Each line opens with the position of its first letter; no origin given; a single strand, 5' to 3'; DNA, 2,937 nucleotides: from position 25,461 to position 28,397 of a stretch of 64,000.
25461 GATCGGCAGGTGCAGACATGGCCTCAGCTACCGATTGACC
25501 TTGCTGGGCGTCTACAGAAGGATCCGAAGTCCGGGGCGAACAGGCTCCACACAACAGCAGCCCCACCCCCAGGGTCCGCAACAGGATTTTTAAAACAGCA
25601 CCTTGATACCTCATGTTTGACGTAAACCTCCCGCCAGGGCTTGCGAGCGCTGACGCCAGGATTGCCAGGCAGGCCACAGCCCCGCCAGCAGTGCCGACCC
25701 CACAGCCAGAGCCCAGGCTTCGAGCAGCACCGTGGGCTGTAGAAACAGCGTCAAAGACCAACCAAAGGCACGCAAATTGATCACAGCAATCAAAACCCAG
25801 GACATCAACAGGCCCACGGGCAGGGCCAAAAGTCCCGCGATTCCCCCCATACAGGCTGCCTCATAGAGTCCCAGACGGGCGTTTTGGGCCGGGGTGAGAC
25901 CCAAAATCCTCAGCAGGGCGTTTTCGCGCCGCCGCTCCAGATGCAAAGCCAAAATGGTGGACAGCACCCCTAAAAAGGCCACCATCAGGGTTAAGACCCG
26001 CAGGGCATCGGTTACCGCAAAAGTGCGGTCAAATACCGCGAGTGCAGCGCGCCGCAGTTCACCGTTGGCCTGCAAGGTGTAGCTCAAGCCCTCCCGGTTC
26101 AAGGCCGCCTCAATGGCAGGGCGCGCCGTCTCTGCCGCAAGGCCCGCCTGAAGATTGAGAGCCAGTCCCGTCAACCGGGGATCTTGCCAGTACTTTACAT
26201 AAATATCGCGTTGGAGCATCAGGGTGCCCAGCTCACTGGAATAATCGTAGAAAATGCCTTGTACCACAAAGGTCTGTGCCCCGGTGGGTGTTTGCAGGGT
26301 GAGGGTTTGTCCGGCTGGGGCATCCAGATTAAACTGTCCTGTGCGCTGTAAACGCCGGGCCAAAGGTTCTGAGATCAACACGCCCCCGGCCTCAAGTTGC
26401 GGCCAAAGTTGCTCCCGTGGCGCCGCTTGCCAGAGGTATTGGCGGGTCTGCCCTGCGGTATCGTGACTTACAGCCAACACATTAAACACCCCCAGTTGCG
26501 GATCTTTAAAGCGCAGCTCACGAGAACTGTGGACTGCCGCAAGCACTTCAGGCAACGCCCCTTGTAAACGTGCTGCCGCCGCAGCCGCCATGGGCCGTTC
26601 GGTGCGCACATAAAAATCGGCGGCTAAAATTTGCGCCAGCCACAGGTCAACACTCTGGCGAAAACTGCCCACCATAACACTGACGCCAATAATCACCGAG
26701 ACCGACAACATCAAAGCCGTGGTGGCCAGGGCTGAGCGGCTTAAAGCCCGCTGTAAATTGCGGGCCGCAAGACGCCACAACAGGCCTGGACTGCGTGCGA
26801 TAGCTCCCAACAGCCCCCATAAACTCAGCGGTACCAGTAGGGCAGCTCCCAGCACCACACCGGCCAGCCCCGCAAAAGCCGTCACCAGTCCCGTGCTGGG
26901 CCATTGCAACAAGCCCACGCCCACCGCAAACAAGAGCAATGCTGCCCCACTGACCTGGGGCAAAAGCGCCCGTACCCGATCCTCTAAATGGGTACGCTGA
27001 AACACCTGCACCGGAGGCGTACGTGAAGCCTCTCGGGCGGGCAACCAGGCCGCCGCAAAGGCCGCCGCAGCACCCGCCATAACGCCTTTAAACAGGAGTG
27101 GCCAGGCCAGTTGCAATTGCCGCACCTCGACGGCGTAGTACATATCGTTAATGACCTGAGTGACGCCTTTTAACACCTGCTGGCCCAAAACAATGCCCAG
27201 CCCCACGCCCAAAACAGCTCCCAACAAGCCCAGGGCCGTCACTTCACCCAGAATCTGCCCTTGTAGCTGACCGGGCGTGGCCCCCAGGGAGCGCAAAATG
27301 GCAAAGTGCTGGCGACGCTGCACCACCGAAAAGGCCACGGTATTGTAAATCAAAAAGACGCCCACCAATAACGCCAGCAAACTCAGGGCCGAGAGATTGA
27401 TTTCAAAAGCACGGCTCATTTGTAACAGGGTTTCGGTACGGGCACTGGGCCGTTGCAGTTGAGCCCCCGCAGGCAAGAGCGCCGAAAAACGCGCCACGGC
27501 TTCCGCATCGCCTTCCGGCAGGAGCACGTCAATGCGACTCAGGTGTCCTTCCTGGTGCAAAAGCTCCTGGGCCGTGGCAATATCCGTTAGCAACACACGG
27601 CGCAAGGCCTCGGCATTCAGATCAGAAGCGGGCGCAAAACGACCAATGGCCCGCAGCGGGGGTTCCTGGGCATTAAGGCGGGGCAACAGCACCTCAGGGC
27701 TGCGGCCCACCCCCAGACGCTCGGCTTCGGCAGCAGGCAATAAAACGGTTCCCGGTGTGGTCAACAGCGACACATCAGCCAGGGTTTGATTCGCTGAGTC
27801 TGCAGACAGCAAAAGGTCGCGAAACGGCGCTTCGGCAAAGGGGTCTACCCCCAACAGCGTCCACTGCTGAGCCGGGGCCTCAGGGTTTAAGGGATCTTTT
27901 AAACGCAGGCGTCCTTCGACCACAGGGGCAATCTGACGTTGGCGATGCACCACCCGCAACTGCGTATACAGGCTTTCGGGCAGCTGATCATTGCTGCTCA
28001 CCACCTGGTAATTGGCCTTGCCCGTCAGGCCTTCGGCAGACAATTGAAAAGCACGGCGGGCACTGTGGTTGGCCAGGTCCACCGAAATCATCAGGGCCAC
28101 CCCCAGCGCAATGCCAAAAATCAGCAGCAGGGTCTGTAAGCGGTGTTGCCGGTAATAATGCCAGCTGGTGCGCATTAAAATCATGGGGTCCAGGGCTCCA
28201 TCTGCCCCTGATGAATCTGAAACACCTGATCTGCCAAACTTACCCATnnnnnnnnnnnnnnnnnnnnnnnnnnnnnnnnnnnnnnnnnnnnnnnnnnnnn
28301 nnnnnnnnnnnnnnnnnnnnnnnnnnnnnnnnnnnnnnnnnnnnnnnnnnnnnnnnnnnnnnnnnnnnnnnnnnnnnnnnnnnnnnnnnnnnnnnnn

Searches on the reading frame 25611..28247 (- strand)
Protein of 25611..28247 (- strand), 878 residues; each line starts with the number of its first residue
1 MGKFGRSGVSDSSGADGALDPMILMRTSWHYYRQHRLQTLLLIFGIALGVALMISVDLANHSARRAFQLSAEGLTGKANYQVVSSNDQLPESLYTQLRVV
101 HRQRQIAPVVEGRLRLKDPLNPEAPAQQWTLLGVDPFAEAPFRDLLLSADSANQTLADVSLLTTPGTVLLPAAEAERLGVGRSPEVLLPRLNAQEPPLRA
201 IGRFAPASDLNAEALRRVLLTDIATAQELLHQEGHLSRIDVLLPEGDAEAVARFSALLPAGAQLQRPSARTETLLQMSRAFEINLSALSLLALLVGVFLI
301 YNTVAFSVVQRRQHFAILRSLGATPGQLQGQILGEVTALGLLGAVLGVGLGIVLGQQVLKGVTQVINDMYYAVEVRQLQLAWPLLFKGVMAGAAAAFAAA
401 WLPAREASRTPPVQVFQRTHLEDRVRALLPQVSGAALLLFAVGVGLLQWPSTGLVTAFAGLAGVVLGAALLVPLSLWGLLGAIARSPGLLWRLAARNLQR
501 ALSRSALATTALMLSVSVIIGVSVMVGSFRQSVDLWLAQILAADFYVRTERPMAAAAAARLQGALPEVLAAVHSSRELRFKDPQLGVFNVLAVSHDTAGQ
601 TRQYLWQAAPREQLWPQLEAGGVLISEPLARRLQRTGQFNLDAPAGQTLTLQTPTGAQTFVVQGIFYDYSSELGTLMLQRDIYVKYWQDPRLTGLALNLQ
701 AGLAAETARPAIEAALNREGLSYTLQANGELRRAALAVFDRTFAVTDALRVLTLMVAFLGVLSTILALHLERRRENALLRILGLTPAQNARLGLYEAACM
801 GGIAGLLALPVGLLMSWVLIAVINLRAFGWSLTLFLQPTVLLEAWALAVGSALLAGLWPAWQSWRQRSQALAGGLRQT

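Call 92: search_protein_families(library=ncbifam, proteins=[window:25611-28247:-], max_evalue=1e-8)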
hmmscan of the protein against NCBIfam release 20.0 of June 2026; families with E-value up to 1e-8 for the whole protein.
window:25611-28247:- (878 aa): 4 families
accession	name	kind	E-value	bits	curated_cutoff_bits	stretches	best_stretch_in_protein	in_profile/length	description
TIGR02212.1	lolCE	equivalog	9.3e-22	77.5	362.45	1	36-416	21-408/411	lipoprotein-releasing ABC transporter permease subunit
TIGR03434.1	ADOP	subfamily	8.9e-16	57.2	622.3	1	269-416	665-800/803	ADOP family duplicated permease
NF008076.0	PRK10814.1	exception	3.2e-12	46.2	473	1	35-380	23-365/399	lipoprotein-releasing ABC transporter permease subunit LolC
NF038347.1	FtsX_Gpos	exception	1.8e-10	40.7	225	1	263-397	149-288/296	permease-like cell division protein FtsX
